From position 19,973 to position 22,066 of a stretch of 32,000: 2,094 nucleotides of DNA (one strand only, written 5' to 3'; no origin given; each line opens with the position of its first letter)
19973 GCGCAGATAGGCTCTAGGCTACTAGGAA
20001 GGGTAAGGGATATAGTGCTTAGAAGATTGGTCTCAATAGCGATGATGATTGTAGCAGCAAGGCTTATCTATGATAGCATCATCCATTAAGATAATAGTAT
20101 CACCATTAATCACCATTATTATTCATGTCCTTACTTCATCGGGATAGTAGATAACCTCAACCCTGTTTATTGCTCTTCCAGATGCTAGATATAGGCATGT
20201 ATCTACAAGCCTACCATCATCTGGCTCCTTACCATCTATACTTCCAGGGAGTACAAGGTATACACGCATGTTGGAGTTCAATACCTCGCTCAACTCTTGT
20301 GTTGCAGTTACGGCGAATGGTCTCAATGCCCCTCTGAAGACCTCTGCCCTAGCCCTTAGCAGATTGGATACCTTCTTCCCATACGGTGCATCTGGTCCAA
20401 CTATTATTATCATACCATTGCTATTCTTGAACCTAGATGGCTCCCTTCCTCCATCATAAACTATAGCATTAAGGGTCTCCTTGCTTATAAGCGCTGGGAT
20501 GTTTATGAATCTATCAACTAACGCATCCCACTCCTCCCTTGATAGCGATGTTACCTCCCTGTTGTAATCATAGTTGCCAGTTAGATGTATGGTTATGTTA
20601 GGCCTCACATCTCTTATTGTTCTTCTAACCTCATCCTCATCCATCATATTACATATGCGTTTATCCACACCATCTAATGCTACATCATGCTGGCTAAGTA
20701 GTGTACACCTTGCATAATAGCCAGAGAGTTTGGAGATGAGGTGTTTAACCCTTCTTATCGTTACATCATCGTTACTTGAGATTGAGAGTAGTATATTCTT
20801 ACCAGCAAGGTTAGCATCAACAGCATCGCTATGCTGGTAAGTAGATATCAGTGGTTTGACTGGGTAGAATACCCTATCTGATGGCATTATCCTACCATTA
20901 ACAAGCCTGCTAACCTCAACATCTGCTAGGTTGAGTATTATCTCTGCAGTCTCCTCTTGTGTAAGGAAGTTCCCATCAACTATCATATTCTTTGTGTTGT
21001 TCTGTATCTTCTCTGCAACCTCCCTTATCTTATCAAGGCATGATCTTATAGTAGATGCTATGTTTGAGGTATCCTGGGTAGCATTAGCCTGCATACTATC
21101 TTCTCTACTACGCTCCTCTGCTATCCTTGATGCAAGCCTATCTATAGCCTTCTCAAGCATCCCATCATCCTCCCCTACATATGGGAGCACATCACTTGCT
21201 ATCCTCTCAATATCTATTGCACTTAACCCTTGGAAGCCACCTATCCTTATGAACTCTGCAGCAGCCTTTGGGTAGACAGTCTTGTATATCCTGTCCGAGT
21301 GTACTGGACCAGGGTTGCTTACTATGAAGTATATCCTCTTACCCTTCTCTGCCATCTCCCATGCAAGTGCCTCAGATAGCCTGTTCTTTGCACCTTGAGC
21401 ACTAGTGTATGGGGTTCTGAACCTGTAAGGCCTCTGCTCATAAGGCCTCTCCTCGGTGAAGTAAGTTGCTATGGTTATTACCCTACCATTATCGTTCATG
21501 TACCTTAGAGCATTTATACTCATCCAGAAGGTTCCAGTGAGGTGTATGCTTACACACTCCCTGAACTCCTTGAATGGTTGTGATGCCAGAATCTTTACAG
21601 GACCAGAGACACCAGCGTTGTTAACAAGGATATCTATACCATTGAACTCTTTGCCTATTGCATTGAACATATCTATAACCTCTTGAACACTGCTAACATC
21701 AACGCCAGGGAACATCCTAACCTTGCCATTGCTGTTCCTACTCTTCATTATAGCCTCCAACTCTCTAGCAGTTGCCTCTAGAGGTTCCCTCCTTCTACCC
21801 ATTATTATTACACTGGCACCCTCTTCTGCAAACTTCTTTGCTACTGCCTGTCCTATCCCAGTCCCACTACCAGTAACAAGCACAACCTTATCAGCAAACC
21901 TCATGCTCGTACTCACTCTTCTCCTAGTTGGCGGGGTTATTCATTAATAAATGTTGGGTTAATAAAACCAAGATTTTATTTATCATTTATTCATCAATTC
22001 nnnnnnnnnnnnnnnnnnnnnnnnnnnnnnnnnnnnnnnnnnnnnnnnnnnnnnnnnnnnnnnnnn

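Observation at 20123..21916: Stand-alone catalytic-SDR + pseudo-SDR protein resembling the CoA-ester-reducing half of bifunctional malonyl-CoA reductase, with a non-canonical active-site motif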

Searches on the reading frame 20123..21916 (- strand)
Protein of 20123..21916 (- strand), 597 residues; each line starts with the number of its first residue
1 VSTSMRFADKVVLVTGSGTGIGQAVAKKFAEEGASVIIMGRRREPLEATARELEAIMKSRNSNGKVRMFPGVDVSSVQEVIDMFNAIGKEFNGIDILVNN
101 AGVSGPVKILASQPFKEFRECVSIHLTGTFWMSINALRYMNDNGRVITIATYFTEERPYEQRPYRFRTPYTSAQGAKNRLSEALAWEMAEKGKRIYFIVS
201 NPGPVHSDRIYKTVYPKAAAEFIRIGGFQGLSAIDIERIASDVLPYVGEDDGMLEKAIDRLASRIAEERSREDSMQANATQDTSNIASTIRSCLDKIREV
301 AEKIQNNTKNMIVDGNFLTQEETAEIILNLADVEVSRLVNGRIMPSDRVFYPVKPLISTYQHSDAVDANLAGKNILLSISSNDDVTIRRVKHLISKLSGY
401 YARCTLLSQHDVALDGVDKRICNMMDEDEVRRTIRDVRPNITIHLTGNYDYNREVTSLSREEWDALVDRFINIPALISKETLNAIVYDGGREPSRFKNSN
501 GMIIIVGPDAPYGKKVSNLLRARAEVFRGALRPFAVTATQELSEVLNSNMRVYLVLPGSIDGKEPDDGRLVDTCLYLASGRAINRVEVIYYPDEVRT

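Call 3: search_protein_families(library=pfam, proteins=[window:20123-21916:-], max_evalue=1)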
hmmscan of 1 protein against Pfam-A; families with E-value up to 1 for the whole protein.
window:20123-21916:- (597 aa): 16 families
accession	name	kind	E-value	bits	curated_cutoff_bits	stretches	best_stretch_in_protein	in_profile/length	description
PF00106.31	adh_short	-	1.7e-35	122.7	26.6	1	10-208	1-185/195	short chain dehydrogenase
PF13561.12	adh_short_C2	-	1.9e-28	100.1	27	1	19-207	6-178/236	Enoyl-(Acyl carrier protein) reductase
PF08659.16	KR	-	9.9e-09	35.8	22.6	1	12-129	3-116/180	KR domain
PF01370.27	Epimerase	-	0.00034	20.5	20.9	1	12-80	1-56/240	NAD dependent epimerase/dehydratase family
PF02737.24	3HCDH_N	-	0.00073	19.9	22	1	12-98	2-83/180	3-hydroxyacyl-CoA dehydrogenase, NAD binding domain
PF04321.23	RmlD_sub_bind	-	0.0076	15.8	27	0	407-445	20-58/287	RmlD substrate binding domain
PF03807.23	F420_oxidored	-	0.019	16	21.6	1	16-58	6-49/94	NADP oxidoreductase coenzyme F420-dependent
PF01488.26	Shikimate_DH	-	0.023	15.2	24.3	1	6-55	9-58/138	Shikimate / quinate 5-dehydrogenase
PF00070.33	Pyr_redox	-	0.034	15.1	22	1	12-78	2-67/82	Pyridine nucleotide-disulphide oxidoreductase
PF04127.22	DFP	-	0.036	14.3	22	0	66-104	55-93/186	DNA/pantothenate metabolism flavoprotein C-terminal domain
PF02719.21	Polysacc_synt_2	-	0.038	13.6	20.2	1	12-86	1-72/293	Polysaccharide biosynthesis protein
PF17855.7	MCM_lid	-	0.041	14.8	27.4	1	42-85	41-84/87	MCM AAA-lid domain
PF02826.25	2-Hacid_dh_C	-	0.056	13.3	25.1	1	6-49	33-74/178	D-isomer specific 2-hydroxyacid dehydrogenase, NAD binding domain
PF02882.25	THF_DHG_CYH_C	-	0.084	12.6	27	1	4-84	31-108/160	Tetrahydrofolate dehydrogenase/cyclohydrolase, NAD(P)-binding domain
PF07992.20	Pyr_redox_2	-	0.2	11.5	26.1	1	10-80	143-212/291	Pyridine nucleotide-disulphide oxidoreductase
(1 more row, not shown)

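Call 4: search_protein_families(library=ncbifam, proteins=[window:20123-21916:-], max_evalue=1)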
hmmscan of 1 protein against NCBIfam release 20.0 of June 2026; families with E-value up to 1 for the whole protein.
window:20123-21916:- (597 aa): 233 families (the best 25 are shown)
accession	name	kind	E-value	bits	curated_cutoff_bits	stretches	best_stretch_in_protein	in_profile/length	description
NF005559.1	PRK07231.1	subfamily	2.5e-29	102.5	215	1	6-198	1-181/249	glucose 1-dehydrogenase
NF009466.0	PRK12826.1-2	subfamily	2.5e-28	99.2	222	1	10-211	4-193/248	3-oxoacyl-ACP reductase FabG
TIGR01963.1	PHB_DH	subfamily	6.1e-28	97.8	307.05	1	10-208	2-186/255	3-hydroxybutyrate dehydrogenase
NF009093.0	PRK12429.1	subfamily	9.4e-28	97.2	258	1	6-212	2-194/259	3-hydroxybutyrate dehydrogenase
NF004791.0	PRK06138.1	equivalog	5.3e-27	94.7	312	1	5-214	1-195/252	SDR family oxidoreductase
NF052558.1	MBtsdlDhBudC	equivalog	5.6e-27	94.9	270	1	7-198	1-177/250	meso-2,3-butanediol dehydrogenase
NF004203.0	PRK05653.2-4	subfamily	1.3e-25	90.3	313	1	5-207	2-192/260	3-oxoacyl-ACP reductase FabG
NF004198.0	PRK05653.1-3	equivalog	1.9e-25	89.8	296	1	7-208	5-192/248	3-oxoacyl-ACP reductase FabG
NF006493.1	PRK08936.1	subfamily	1.2e-24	87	420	1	7-199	5-187/261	glucose-1-dehydrogenase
NF005067.0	PRK06484.1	equivalog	1.9e-24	86.1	713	1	9-198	273-446/524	short chain dehydrogenase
TIGR01830.1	3oxo_ACP_reduc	equivalog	3.4e-24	85.9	297.75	1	12-208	1-184/239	3-oxoacyl-[acyl-carrier-protein] reductase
NF005594.0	PRK07326.1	equivalog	3.7e-24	85.6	271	1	6-205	3-186/237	SDR family oxidoreductase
TIGR02632.1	RhaD_aldol-ADH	equivalog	6.5e-24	84.3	567.75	1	4-198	409-594/676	bifunctional rhamnulose-1-phosphate aldolase/short-chain dehydrogenase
NF005806.0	PRK07666.1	equivalog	1.6e-23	83.3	286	1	7-196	5-182/239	3-ketoacyl-ACP reductase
NF004825.0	PRK06181.1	equivalog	2.3e-23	82.8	215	1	6-208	3-191/268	SDR family oxidoreductase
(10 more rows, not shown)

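Call 5: search_solved_structures(query=window:20123-21916:-, max_evalue=0.01, show_alignments=3)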
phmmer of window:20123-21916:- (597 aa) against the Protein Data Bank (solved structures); distinct sequences matched with E-value up to 0.01: 551 (the best 60 are shown).
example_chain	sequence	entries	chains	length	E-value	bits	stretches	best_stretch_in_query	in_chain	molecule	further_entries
8hjw_A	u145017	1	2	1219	4.5e-37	130.8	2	1-216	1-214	Short-chain dehydrogenase/reductase SDR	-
8hi4_A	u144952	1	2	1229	3.8e-36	127.7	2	1-213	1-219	Short-chain dehydrogenase/reductase SDR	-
2et6_A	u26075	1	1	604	1.7e-20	76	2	6-151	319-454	(3R)-hydroxyacyl-CoA dehydrogenase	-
1g6k_A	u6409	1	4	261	3.6e-20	75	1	9-206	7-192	GLUCOSE 1-DEHYDROGENASE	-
1gco_A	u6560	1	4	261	4.9e-20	74.5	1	9-206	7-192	GLUCOSE DEHYDROGENASE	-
1gee_A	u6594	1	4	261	4.9e-20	74.5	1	9-206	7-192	GLUCOSE 1-DEHYDROGENASE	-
1rwb_A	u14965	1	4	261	1.8e-19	72.7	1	9-206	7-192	Glucose 1-dehydrogenase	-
3ay7_A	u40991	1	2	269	2.2e-19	72.4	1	8-203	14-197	Glucose 1-dehydrogenase 4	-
3aus_A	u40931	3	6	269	2.3e-19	72.4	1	8-203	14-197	Glucose 1-dehydrogenase 4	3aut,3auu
3ay6_A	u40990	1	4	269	2.3e-19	72.4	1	8-203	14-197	Glucose 1-dehydrogenase 4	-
8aew_B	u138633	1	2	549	1.7e-18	69.4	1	1-216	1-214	Short-chain dehydrogenase/reductase SDR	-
8hi6_A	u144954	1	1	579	2.2e-18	69.1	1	1-213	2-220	Short-chain dehydrogenase/reductase SDR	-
3qiv_A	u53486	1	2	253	2.9e-18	68.7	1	4-221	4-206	short-chain dehydrogenase or 3-oxoacyl-[acyl-carrier-protein] reductase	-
8w0n_A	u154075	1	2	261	9.7e-18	67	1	9-207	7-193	IRED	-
4dry_A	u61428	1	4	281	1.5e-17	66.4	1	10-177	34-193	3-oxoacyl-[acyl-carrier-protein] reductase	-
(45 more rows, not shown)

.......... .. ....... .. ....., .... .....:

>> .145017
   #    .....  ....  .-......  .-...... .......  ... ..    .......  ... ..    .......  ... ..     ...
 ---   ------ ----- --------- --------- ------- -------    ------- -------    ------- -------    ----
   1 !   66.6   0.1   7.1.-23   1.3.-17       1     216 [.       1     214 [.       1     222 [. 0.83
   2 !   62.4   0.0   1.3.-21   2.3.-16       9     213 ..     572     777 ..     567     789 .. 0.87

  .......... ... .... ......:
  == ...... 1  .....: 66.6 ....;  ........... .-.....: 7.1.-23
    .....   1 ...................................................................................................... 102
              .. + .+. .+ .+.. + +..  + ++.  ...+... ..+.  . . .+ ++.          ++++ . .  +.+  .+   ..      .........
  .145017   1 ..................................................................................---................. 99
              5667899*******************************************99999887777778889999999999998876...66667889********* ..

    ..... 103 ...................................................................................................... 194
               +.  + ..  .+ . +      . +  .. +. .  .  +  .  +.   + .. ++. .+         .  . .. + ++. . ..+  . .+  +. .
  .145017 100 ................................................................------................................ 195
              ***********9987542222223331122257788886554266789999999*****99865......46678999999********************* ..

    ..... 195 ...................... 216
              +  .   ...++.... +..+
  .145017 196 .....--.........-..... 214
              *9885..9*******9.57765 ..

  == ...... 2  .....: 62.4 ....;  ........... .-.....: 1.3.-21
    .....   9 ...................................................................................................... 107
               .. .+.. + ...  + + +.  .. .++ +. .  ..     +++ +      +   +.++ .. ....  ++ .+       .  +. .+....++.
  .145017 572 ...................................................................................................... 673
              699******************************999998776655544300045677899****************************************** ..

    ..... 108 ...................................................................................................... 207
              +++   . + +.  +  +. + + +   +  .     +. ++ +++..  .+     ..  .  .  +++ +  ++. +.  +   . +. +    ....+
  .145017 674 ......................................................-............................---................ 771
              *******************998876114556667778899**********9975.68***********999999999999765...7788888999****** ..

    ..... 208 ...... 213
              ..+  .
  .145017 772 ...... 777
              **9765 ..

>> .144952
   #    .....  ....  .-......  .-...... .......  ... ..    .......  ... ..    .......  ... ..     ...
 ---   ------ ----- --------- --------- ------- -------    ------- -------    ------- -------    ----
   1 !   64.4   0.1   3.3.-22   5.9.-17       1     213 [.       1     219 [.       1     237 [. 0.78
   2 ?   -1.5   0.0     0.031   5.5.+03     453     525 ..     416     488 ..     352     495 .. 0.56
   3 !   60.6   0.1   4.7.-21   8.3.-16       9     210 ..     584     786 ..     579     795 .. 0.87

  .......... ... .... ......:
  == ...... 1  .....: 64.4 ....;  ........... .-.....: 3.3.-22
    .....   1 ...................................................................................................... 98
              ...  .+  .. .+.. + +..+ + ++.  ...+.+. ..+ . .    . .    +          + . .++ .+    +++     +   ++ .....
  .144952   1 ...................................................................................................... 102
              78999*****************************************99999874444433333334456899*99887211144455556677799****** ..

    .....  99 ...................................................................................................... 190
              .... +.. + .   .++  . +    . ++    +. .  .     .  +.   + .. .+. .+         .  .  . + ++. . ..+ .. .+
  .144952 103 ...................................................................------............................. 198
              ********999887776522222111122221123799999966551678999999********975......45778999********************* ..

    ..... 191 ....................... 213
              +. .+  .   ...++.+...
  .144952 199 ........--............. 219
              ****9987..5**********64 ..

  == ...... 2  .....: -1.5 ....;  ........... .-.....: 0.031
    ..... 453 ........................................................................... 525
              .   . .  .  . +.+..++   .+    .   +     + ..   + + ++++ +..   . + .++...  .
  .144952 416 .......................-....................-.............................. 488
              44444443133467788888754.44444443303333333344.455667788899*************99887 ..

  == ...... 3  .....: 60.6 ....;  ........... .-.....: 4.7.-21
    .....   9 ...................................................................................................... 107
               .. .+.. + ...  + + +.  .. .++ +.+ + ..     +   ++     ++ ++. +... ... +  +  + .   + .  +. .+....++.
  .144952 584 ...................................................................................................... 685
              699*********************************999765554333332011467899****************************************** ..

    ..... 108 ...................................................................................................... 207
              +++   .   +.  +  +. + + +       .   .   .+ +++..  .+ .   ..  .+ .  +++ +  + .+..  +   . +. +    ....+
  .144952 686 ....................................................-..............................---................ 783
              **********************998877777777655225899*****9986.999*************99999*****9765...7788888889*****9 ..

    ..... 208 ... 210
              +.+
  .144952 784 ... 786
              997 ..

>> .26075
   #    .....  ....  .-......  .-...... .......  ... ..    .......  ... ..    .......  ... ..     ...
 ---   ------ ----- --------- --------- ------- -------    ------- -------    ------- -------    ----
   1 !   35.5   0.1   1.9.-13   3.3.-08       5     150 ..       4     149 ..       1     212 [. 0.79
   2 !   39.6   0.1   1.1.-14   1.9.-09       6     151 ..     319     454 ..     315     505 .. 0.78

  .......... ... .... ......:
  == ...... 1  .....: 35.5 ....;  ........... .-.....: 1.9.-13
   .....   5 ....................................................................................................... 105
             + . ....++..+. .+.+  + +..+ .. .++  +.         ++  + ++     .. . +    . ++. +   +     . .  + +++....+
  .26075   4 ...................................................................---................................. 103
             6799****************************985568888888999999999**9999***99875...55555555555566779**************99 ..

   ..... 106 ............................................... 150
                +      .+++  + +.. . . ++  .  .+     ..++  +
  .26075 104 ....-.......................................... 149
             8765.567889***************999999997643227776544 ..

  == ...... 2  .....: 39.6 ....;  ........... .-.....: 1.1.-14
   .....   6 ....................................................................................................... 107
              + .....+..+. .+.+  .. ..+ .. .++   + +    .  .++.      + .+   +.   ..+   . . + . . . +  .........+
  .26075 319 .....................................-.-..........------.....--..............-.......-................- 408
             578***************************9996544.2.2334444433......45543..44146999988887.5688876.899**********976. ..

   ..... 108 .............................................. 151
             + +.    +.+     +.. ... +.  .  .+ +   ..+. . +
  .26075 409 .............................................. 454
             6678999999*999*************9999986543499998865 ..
